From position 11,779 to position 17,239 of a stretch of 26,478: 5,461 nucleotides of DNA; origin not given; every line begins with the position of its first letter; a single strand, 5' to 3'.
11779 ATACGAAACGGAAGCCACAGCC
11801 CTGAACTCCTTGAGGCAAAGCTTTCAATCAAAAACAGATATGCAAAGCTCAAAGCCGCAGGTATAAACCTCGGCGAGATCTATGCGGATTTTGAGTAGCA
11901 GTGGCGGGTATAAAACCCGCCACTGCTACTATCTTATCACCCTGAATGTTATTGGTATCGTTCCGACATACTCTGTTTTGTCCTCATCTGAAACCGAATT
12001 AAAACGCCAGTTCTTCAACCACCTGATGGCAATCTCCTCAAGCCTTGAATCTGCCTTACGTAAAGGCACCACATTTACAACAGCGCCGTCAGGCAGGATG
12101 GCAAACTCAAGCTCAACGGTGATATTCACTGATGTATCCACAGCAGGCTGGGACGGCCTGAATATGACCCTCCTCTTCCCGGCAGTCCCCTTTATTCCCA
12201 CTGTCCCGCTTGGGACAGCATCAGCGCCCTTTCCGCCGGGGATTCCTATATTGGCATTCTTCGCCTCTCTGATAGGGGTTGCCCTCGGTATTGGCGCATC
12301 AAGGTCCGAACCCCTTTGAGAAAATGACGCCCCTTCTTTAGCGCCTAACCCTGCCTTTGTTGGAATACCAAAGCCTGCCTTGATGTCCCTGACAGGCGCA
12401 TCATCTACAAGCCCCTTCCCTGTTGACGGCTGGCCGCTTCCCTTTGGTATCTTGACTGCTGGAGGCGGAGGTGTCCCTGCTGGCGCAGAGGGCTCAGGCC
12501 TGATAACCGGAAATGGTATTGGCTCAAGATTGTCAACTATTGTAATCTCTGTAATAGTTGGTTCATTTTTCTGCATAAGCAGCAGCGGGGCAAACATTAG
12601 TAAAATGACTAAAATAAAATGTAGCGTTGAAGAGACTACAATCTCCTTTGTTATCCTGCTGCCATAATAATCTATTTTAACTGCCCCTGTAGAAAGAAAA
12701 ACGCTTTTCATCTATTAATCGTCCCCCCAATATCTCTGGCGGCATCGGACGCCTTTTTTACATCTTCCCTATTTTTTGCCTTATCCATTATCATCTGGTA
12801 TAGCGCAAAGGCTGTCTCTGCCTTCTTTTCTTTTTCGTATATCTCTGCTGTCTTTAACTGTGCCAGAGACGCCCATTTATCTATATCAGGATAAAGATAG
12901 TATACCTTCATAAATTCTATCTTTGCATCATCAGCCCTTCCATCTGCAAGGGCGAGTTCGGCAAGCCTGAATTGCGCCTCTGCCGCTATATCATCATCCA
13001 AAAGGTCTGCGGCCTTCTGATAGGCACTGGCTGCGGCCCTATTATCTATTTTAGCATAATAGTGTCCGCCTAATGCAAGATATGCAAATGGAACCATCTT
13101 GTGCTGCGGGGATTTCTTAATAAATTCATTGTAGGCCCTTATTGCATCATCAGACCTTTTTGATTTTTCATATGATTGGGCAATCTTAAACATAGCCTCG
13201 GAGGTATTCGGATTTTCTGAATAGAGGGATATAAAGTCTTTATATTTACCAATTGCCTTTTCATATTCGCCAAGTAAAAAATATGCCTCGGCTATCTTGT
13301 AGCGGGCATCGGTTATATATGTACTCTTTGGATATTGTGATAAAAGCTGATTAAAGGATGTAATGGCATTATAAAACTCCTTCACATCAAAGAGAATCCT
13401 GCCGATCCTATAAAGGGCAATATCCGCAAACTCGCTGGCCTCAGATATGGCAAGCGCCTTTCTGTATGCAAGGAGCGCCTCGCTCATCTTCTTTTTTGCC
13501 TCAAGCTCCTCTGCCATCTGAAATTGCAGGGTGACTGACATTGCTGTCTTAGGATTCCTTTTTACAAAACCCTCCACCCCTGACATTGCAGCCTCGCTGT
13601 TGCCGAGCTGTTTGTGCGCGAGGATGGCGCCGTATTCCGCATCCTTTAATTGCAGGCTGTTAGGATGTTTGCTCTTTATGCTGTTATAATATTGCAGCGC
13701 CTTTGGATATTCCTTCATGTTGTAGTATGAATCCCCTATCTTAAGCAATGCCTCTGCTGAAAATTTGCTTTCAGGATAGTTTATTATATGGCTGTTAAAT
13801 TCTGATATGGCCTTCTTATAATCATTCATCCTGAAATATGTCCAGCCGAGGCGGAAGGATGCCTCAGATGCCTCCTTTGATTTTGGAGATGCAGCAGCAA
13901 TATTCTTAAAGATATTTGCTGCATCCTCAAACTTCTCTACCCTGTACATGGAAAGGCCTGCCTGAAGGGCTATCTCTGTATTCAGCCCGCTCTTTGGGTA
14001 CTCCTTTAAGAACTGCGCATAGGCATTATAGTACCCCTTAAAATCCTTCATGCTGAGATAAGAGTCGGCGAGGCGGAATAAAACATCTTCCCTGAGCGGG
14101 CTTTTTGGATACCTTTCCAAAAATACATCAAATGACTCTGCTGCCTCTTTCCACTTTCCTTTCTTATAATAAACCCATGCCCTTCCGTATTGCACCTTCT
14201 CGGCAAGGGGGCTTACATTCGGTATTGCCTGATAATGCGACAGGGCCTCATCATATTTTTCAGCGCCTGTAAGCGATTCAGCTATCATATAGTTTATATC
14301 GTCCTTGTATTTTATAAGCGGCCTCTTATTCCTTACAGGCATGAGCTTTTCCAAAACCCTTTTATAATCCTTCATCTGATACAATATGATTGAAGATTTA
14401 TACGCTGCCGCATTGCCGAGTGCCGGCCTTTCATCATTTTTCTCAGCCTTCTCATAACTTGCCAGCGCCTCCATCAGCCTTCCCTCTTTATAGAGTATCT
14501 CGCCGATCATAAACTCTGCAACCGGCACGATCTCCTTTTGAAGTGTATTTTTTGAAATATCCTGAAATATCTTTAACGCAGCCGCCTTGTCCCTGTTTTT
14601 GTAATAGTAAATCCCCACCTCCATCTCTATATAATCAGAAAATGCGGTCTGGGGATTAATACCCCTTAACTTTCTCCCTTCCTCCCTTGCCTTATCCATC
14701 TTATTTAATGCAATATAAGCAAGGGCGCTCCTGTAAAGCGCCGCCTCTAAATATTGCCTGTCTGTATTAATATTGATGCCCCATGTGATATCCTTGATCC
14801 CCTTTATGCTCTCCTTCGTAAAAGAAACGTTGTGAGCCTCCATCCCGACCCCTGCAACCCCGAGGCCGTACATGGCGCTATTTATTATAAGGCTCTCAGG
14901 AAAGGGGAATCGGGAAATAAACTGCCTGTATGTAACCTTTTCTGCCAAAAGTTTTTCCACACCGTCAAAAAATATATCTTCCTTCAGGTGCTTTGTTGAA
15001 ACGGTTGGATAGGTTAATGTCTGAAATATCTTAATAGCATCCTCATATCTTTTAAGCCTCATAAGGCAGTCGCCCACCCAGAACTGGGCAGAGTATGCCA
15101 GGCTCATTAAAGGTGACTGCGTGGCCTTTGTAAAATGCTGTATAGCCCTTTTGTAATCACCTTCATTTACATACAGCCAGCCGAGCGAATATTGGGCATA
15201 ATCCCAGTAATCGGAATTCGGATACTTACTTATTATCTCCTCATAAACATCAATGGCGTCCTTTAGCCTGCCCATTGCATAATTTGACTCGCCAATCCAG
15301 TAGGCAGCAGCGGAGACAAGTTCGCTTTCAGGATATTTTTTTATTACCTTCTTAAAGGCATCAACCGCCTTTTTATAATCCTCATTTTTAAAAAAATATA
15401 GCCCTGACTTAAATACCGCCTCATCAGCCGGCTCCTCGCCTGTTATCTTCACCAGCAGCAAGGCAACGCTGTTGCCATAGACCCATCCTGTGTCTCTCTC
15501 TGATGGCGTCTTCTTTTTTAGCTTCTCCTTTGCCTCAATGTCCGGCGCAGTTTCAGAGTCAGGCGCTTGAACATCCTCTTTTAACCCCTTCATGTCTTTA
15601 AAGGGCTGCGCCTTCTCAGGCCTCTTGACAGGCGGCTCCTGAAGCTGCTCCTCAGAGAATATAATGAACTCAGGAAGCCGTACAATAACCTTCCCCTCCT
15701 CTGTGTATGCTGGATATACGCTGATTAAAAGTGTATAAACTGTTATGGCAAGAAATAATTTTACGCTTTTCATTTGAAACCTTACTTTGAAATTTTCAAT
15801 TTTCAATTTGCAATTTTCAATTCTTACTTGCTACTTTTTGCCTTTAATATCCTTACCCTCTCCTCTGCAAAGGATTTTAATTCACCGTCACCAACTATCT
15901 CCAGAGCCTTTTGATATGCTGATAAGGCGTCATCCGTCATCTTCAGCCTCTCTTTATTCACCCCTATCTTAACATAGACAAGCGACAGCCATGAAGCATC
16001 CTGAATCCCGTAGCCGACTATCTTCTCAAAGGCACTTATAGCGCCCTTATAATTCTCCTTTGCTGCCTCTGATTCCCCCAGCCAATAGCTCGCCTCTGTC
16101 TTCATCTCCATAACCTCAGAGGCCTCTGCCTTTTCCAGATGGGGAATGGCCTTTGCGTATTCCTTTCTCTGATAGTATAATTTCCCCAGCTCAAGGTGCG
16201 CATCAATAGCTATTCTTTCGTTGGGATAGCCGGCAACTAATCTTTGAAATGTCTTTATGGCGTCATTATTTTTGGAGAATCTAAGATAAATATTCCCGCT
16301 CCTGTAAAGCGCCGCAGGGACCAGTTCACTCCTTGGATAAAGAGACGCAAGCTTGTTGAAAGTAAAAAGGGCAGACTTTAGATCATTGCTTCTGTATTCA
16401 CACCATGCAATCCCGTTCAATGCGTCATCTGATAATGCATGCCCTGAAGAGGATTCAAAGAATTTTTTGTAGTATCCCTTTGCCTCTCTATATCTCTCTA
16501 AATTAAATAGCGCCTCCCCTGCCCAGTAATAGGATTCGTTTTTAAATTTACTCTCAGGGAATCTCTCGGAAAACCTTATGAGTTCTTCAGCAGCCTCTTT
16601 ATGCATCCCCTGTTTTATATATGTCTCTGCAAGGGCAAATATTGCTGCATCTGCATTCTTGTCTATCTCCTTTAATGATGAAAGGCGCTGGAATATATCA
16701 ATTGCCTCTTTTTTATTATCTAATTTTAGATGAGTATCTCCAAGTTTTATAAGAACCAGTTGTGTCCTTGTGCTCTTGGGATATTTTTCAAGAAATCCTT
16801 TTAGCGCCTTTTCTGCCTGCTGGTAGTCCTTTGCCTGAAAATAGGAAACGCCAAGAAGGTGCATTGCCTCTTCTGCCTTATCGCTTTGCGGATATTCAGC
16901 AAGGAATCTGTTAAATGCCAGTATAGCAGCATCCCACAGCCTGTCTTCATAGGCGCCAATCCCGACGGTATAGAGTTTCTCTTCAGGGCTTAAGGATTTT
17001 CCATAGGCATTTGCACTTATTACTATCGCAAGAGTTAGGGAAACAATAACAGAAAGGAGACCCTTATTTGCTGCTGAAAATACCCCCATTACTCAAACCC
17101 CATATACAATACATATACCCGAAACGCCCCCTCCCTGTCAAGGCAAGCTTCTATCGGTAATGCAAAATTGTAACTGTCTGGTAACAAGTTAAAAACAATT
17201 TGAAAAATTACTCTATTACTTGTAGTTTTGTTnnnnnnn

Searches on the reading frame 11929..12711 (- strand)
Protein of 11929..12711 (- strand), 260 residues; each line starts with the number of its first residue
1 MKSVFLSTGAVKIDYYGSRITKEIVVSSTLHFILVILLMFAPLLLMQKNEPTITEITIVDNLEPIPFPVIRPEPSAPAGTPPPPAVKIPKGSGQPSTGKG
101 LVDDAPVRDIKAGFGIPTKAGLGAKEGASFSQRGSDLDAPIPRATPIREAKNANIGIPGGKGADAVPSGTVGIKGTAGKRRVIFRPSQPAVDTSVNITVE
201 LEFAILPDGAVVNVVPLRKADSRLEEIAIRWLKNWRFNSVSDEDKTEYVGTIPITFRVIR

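Call 31: search_protein_families(library=pfam, proteins=[window:11929-12711:-], max_evalue=0.001)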
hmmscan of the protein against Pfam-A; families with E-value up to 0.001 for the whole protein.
window:11929-12711:- (260 aa): 1 family
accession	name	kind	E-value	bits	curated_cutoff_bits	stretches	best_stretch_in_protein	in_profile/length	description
PF03544.19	TonB_C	-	1.2e-05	26.1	24.6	1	198-257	17-78/79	Gram-negative bacterial TonB protein C-terminal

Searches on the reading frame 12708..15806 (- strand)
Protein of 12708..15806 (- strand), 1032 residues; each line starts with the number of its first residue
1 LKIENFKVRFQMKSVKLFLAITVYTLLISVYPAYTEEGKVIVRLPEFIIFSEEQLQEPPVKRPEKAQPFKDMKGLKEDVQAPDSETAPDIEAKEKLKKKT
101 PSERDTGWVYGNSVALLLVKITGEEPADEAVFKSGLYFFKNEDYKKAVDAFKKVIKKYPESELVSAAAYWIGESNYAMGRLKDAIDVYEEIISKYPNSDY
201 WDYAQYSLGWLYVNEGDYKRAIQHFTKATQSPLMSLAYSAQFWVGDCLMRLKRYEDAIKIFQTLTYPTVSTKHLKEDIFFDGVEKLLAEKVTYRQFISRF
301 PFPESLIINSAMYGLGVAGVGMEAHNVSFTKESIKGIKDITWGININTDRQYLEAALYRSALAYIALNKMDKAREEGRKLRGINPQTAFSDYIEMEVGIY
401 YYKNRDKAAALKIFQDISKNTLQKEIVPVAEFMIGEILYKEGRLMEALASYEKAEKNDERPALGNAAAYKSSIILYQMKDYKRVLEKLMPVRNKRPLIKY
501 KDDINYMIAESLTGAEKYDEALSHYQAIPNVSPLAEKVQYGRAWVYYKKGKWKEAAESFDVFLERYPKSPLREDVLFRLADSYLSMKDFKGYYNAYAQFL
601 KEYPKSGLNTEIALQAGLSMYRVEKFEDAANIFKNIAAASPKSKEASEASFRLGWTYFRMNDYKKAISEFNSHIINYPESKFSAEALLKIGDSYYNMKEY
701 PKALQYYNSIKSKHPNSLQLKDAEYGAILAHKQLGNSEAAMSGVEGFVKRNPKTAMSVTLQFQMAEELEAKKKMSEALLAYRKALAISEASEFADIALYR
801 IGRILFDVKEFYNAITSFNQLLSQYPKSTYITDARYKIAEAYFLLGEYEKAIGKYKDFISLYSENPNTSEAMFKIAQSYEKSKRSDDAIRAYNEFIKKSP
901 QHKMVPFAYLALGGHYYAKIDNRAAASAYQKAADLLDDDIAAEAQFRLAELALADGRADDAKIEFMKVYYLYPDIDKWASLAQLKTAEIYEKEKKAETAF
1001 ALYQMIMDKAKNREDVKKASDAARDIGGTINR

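Call 31: search_protein_families(library=pfam, proteins=[window:12708-15806:-], max_evalue=0.001)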
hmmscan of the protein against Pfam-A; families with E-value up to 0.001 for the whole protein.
window:12708-15806:- (1032 aa): 23 families
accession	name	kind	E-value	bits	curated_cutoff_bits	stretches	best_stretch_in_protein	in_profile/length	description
PF13174.12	TPR_6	-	2.1e-78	254.2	26.3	7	685-717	1-33/33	Tetratricopeptide repeat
PF13432.12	TPR_16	-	5.3e-60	199.8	32.7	5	206-263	1-56/65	Tetratricopeptide repeat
PF07719.23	TPR_2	-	3.6e-56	183.1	27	1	538-568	3-33/34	Tetratricopeptide repeat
PF13428.12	TPR_14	-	2e-39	130.4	23.5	0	167-199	3-35/44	Tetratricopeptide repeat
PF00515.34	TPR_1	-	2.1e-38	129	27.8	2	204-228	3-27/34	Tetratricopeptide repeat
PF14559.12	TPR_19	-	2e-36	124.6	25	2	139-201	2-62/68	Tetratricopeptide repeat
PF13424.12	TPR_12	-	1.3e-34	118.7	30.1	3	834-894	5-70/77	Tetratricopeptide repeat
PF12895.13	ANAPC3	-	5.8e-31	107.1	27.2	2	127-190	22-81/82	Anaphase-promoting complex, cyclosome, subunit 3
PF13525.12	YfiO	-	6e-31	108.2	25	6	684-840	5-135/203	Outer membrane lipoprotein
PF13181.12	TPR_8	-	1.9e-27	93.5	25.7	0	204-229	3-28/34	Tetratricopeptide repeat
PF09976.15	TPR_21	-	8.1e-23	81.6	25.5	2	723-820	41-138/193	Tetratricopeptide repeat-like domain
PF13176.12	TPR_7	-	6.1e-15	54.4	27.9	0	207-227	4-24/36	Tetratricopeptide repeat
PF24575.1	TPR_Slam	-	9.5e-10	39.3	35.2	0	856-908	32-86/104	Surface lipoprotein assembly modifier, N-terminal TPR repeats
PF21545.3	T7SS_EccA1_N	-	3e-09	37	27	0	590-756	80-240/272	T7SS, ESX-1 secretion system protein EccA1, N-terminal domain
PF13371.12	TPR_9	-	7.1e-09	36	35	0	517-575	10-68/73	Tetratricopeptide repeat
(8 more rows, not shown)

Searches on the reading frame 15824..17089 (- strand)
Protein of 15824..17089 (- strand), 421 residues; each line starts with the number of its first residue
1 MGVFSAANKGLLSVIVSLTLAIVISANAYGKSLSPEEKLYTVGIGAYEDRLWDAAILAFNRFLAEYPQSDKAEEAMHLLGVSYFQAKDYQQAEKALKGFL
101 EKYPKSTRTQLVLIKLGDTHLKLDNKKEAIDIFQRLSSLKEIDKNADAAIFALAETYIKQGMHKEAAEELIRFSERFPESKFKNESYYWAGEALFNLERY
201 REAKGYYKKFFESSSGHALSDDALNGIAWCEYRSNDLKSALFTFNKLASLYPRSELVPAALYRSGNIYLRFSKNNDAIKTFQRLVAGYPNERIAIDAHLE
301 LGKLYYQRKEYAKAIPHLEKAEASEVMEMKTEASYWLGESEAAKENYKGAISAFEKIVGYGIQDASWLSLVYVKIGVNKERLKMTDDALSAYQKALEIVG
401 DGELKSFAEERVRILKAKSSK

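Call 31: search_protein_families(library=pfam, proteins=[window:15824-17089:-], max_evalue=0.001)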
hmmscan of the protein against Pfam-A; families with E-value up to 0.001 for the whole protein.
window:15824-17089:- (421 aa): 20 families
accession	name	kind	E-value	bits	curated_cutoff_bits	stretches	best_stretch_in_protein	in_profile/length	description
PF13174.12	TPR_6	-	2.5e-41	138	26.3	1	74-106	1-33/33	Tetratricopeptide repeat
PF07719.23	TPR_2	-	3.2e-34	114.7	27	1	296-321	2-27/34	Tetratricopeptide repeat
PF13432.12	TPR_16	-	5.8e-26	91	32.7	3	299-358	1-58/65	Tetratricopeptide repeat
PF13428.12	TPR_14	-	1.8e-24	84.2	23.5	0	74-116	2-44/44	Tetratricopeptide repeat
PF13424.12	TPR_12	-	2.2e-24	85.9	30.1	2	74-138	4-73/77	Tetratricopeptide repeat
PF13181.12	TPR_8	-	2.6e-21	74.3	25.7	0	185-213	2-30/34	Tetratricopeptide repeat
PF00515.34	TPR_1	-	2.9e-21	74.7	27.8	1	296-321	2-27/34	Tetratricopeptide repeat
PF13525.12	YfiO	-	6.4e-21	75.5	25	3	35-123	4-92/203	Outer membrane lipoprotein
PF12895.13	ANAPC3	-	1.6e-19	70.4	27.2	2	50-135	3-81/82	Anaphase-promoting complex, cyclosome, subunit 3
PF14559.12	TPR_19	-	1.8e-19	70.2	25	1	84-137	2-52/68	Tetratricopeptide repeat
PF13176.12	TPR_7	-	7.6e-12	44.8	27.9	0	113-143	2-32/36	Tetratricopeptide repeat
PF13512.12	TPR_18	-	3.9e-09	37.3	21.9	1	34-145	8-114/145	Tetratricopeptide repeat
PF09976.15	TPR_21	-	1e-07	32.3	25.5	0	269-402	50-179/193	Tetratricopeptide repeat-like domain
PF13371.12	TPR_9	-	1.9e-06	28.2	35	0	43-79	36-72/73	Tetratricopeptide repeat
PF13374.12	TPR_10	-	5.4e-06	26.7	27.5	0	75-97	4-26/42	Tetratricopeptide repeat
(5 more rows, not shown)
